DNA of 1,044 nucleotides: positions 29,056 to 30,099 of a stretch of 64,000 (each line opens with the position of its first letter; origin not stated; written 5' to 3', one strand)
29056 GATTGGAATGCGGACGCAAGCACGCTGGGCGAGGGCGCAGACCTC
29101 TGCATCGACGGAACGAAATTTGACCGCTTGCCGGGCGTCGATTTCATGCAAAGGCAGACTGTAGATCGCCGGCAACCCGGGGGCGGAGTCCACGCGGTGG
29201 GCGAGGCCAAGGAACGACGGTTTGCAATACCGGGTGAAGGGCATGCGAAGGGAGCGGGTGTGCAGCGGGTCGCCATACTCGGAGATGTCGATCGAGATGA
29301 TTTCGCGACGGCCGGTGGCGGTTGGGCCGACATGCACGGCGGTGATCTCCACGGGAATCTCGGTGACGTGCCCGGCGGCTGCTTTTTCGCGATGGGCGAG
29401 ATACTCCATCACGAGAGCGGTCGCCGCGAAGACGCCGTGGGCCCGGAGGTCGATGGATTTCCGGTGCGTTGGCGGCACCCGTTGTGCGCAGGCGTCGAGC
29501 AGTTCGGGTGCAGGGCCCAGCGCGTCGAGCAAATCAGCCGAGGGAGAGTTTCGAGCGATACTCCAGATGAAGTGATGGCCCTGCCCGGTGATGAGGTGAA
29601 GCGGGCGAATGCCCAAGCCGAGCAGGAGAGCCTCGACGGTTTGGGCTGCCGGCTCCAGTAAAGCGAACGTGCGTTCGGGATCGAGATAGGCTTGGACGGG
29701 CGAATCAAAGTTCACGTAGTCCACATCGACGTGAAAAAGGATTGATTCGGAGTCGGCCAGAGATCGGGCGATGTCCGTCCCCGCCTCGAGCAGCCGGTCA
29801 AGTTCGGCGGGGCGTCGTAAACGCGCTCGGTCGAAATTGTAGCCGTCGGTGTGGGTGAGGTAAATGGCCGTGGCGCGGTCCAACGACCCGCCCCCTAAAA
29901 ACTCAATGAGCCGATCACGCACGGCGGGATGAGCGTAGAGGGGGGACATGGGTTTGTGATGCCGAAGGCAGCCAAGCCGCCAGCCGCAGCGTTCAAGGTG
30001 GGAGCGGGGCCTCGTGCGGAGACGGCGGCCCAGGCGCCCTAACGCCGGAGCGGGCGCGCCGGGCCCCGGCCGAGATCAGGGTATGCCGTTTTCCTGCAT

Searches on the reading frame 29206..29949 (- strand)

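Call 37: search_protein_families(library=pfam, proteins=[window:29206-29949:-], max_evalue=1)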
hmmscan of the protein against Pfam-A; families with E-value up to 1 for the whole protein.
seq(248 aa): 1 family
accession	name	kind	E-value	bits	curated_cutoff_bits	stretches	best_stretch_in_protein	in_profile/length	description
PF07286.17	D-Glu_cyclase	-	0.032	14.5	25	1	157-237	29-110/143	D-glutamate cyclase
